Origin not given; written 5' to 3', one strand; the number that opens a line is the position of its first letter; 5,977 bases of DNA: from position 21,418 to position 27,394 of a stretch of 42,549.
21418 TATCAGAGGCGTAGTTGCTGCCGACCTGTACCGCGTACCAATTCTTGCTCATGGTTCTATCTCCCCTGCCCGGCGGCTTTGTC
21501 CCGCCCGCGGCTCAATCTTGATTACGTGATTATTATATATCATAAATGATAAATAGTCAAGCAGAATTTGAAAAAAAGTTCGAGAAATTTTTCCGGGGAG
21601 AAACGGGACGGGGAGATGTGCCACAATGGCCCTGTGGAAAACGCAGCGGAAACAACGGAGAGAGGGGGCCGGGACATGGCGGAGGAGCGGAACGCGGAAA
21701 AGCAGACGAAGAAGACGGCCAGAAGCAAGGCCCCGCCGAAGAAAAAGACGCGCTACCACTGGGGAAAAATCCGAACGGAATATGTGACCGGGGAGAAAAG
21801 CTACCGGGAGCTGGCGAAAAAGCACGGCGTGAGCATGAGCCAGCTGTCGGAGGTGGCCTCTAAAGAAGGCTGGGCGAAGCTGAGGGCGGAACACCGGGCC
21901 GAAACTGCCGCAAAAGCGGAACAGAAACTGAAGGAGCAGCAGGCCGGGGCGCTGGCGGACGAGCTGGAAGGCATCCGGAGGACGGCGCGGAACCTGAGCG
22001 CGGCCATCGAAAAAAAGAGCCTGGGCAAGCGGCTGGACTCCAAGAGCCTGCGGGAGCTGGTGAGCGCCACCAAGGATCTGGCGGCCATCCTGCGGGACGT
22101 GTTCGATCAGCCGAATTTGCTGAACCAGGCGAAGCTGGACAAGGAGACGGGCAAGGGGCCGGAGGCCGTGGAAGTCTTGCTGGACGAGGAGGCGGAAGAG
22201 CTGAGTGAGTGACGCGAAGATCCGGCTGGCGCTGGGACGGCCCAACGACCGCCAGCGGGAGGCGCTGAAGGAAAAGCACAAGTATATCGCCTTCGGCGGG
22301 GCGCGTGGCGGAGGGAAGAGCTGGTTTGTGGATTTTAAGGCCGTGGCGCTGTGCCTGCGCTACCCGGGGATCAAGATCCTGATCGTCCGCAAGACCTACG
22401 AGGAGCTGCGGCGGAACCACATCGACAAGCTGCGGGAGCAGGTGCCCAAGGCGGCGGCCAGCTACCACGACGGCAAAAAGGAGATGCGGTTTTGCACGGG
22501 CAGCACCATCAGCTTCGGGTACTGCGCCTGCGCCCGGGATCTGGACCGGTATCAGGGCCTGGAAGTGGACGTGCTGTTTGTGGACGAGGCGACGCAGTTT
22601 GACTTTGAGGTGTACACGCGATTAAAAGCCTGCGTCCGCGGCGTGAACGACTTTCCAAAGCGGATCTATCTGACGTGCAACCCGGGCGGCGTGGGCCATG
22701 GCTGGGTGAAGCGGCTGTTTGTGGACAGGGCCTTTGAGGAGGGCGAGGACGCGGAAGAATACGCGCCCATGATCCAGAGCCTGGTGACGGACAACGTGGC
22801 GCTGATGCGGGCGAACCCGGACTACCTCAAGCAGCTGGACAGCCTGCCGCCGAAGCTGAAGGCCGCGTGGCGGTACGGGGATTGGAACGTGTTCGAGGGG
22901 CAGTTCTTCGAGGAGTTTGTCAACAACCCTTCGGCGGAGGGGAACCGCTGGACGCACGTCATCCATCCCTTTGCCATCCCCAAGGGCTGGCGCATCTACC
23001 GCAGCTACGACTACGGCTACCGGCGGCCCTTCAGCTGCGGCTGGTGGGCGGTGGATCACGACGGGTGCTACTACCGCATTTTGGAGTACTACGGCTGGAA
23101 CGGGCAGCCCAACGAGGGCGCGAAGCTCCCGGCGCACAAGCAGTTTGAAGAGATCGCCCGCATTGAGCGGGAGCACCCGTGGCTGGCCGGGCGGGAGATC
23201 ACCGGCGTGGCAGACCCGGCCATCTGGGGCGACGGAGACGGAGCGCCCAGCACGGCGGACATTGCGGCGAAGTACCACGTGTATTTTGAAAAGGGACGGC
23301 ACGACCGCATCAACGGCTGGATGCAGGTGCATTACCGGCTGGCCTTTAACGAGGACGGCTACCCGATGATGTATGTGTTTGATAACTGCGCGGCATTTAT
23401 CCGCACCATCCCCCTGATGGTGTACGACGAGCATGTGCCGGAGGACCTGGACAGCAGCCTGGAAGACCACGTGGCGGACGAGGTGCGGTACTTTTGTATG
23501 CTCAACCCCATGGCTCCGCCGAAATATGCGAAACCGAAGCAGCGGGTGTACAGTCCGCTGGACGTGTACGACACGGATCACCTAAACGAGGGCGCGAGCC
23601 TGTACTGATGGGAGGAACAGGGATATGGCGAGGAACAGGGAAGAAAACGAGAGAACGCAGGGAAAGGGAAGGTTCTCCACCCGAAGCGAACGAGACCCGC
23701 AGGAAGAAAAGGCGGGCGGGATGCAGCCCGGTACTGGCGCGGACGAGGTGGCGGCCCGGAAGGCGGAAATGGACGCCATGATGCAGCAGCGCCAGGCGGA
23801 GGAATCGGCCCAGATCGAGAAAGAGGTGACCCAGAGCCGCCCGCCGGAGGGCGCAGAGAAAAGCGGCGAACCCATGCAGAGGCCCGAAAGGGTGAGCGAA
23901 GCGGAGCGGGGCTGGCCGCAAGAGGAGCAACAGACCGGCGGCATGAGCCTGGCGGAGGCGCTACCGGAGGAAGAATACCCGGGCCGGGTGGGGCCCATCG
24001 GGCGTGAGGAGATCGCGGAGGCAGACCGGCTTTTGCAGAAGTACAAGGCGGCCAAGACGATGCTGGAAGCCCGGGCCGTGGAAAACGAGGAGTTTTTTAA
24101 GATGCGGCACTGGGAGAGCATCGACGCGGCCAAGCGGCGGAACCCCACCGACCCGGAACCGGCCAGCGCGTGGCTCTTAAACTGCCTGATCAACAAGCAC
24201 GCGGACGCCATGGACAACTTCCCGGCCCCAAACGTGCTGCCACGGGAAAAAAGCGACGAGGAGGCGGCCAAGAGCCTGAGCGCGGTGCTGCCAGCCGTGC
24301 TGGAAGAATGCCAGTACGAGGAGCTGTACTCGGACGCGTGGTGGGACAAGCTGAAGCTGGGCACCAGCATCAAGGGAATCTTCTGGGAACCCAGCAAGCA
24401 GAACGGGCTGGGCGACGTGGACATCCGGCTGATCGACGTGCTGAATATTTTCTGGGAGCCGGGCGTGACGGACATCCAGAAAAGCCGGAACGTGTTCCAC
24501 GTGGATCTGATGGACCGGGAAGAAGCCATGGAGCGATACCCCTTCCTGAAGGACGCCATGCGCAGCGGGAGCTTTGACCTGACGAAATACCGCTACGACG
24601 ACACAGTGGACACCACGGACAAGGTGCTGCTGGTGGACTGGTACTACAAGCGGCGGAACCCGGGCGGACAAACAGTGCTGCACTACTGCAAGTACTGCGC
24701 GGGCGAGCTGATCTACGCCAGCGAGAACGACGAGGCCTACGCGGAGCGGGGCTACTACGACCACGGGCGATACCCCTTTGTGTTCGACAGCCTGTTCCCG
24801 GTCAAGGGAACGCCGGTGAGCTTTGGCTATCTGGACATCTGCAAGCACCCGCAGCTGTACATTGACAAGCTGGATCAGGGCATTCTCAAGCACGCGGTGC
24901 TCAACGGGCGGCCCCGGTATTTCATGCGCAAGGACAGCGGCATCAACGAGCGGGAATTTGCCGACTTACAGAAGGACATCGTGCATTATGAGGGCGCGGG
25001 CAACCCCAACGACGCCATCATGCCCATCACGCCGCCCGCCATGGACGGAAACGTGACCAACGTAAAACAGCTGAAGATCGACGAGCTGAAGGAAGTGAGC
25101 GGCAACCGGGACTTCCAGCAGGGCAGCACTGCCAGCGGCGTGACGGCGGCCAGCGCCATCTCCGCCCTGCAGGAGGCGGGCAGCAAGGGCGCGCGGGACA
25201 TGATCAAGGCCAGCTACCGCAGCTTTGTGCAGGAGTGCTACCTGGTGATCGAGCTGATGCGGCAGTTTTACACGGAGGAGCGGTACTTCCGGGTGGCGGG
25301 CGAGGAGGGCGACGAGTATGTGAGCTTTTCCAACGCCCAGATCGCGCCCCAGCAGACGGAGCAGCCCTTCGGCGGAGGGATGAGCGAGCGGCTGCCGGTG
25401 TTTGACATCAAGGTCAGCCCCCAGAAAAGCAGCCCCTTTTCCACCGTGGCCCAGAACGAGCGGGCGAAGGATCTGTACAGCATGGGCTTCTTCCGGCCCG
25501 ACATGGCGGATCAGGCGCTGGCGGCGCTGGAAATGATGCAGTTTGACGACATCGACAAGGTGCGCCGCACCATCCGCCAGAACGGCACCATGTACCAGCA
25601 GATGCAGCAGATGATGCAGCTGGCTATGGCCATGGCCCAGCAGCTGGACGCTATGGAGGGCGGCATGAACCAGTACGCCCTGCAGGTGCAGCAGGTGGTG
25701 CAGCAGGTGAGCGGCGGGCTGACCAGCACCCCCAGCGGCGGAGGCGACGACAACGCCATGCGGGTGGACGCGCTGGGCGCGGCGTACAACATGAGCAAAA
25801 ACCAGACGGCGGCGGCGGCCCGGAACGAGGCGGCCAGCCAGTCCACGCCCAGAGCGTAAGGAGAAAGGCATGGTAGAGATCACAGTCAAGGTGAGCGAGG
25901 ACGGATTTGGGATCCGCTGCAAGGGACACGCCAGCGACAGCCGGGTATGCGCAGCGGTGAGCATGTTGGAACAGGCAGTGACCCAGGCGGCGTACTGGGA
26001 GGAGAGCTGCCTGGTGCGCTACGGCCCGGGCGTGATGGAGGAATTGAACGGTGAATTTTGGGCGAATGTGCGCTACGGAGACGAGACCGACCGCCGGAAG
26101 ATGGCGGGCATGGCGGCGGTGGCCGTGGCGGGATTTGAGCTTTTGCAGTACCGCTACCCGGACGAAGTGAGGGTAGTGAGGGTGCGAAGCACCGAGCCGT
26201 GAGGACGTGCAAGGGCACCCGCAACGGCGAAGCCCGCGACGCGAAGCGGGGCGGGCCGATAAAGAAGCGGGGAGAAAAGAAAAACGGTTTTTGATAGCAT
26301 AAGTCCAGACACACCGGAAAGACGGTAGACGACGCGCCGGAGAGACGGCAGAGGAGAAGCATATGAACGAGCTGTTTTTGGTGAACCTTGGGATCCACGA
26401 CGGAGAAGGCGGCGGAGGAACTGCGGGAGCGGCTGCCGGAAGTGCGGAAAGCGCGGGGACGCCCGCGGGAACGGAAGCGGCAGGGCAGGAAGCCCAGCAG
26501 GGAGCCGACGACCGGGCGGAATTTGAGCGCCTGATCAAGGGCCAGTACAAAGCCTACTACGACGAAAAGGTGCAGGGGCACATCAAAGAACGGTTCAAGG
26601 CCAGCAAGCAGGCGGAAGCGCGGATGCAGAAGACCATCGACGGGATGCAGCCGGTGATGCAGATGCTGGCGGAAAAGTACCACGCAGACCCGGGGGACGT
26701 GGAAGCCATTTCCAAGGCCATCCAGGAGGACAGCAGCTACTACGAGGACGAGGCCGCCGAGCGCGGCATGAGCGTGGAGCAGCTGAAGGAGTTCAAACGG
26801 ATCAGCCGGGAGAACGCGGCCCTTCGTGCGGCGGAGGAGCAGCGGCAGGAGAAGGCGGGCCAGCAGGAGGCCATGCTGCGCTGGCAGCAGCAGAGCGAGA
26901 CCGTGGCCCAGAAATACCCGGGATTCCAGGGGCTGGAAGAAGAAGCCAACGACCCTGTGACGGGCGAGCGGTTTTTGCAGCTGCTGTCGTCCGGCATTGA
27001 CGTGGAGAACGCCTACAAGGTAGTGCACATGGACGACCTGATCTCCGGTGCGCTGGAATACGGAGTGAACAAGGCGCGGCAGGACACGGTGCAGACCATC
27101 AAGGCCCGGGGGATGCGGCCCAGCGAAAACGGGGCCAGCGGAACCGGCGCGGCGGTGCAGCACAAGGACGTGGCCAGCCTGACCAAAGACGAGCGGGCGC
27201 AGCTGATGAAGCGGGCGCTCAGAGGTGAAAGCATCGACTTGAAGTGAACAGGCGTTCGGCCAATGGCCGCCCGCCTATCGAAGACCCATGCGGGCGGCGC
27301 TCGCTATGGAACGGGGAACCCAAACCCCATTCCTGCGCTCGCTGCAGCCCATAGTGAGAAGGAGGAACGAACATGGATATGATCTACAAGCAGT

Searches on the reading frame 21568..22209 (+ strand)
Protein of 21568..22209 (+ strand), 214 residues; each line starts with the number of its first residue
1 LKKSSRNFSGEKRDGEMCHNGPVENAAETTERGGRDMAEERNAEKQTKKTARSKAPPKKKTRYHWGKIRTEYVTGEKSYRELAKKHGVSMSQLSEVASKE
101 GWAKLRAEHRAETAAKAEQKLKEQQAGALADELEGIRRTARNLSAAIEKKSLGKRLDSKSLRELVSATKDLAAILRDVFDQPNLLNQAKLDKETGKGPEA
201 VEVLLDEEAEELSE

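Call 10: search_protein_families(library=phrogs, proteins=[window:21568-22209:+], max_evalue=0.001)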
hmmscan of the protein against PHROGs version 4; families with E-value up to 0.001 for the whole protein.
window:21568-22209:+ (214 aa): 6 families
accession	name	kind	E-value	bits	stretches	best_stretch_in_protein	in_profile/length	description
phrog_1206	-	head and packaging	1.9e-10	41.9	1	59-166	3-109/207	terminase small subunit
phrog_4151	-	DNA, RNA and nucleotide metabolism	1.1e-05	26.3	1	67-156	12-84/154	DNA binding protein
phrog_23746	-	unknown function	2.7e-05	24.9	1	67-127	52-111/244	-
phrog_4481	-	unknown function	2.9e-05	24.6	1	42-131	7-95/196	-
phrog_2606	-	head and packaging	4.2e-05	24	1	60-133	4-80/310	terminase small subunit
phrog_32085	-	unknown function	7.5e-05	23.1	1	73-130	173-230/354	-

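Call 11: search_protein_families(library=pfam, proteins=[window:21568-22209:+], max_evalue=0.01)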
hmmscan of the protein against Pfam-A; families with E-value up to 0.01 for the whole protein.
window:21568-22209:+ (214 aa): 1 family
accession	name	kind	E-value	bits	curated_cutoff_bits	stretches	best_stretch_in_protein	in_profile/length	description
PF08822.17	DUF1804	-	0.0019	18.6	29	1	67-146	10-95/164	Protein of unknown function (DUF1804)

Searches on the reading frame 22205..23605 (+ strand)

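Call 10: search_protein_families(library=phrogs, proteins=[window:22205-23605:+], max_evalue=0.001)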
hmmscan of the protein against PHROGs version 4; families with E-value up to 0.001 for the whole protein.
window:22205-23605:+ (467 aa): 8 families
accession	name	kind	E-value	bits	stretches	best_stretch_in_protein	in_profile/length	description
phrog_2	-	head and packaging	3e-43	149.7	1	12-441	265-600/807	terminase large subunit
phrog_979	-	head and packaging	2.8e-36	126.4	1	12-231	153-410/642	terminase large subunit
phrog_3717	-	head and packaging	7.1e-14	52.9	1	16-175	14-178/277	terminase large subunit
phrog_9526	-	head and packaging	6.4e-09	36.6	1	16-162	14-167/280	terminase large subunit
phrog_10250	-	head and packaging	7.3e-07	30.1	1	213-431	4-212/228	terminase large subunit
phrog_7579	-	head and packaging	1.1e-05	25.8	1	12-144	4-134/239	terminase large subunit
phrog_8711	-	head and packaging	0.00011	23.2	1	18-78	18-78/89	terminase large subunit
phrog_5653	-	head and packaging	0.00039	21.2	0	225-434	1-180/199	terminase large subunit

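Call 11: search_protein_families(library=pfam, proteins=[window:22205-23605:+], max_evalue=0.01)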
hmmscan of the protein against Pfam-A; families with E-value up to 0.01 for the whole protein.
window:22205-23605:+ (467 aa): 2 families
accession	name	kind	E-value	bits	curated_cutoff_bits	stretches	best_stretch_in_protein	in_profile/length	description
PF04466.19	Terminase_3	-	2.2e-11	44.2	23.2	1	25-198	2-173/201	Phage terminase large subunit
PF03237.21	Terminase_6N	-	1.4e-08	35.1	22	1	30-227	2-200/215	Terminase large subunit, T4likevirus-type, N-terminal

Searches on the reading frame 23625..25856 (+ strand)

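Call 10: search_protein_families(library=phrogs, proteins=[window:23625-25856:+], max_evalue=0.001)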
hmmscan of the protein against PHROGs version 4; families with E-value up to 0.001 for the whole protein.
window:23625-25856:+ (744 aa): 2 families
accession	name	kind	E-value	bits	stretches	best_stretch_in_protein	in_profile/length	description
phrog_156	-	head and packaging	1.6e-87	295.5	1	135-691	14-612/681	portal protein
phrog_1216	-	head and packaging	4e-09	36.6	1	324-560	289-524/714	portal protein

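Call 11: search_protein_families(library=pfam, proteins=[window:23625-25856:+], max_evalue=0.01)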
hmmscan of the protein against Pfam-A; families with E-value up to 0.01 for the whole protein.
window:23625-25856:+ (744 aa): 1 family
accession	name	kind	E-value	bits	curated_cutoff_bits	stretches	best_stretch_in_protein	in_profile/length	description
PF16510.12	P22_portal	-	1.7e-26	93.4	26.1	2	453-683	350-574/594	Phage P22-like portal protein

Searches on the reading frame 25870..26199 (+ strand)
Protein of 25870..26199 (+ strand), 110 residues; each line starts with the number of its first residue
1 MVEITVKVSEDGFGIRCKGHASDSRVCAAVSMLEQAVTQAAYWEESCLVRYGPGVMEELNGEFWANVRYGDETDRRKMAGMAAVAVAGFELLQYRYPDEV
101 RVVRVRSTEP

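Call 10: search_protein_families(library=phrogs, proteins=[window:25870-26199:+], max_evalue=0.001)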
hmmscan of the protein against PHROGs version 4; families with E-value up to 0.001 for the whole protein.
window:25870-26199:+ (110 aa): 1 family
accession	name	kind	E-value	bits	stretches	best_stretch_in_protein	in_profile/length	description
phrog_4478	-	other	1.4e-08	35.8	1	1-103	1-99/102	peptidase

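Call 11: search_protein_families(library=pfam, proteins=[window:25870-26199:+], max_evalue=0.01)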
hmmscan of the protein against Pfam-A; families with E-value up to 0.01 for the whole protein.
window:25870-26199:+ (110 aa): 1 family
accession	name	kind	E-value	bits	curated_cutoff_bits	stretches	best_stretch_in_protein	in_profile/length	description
PF04327.17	Peptidase_Prp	-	4.4e-06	27.3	27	1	1-100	1-89/90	Cysteine protease Prp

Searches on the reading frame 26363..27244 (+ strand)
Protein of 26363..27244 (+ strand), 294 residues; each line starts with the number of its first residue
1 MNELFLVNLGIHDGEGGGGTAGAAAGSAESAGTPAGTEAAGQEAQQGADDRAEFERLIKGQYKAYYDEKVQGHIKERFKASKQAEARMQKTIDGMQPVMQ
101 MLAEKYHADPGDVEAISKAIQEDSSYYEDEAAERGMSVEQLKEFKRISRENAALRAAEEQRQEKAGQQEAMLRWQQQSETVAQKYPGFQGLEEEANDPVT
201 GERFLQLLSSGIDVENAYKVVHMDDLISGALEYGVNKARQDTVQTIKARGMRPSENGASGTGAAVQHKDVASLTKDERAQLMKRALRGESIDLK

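Call 10: search_protein_families(library=phrogs, proteins=[window:26363-27244:+], max_evalue=0.001)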
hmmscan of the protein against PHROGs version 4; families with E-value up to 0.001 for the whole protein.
window:26363-27244:+ (294 aa): 1 family
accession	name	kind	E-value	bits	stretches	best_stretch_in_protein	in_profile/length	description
phrog_13908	-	unknown function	2.2e-72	244.9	1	7-293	4-292/294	-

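Call 11: search_protein_families(library=pfam, proteins=[window:26363-27244:+], max_evalue=0.01)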
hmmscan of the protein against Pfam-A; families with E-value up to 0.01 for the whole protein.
window:26363-27244:+ (294 aa): 1 family
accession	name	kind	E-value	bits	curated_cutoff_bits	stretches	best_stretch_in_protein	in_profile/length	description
PF13023.12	HD_3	-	0.0061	16.9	22.5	1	66-107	97-137/165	HD domain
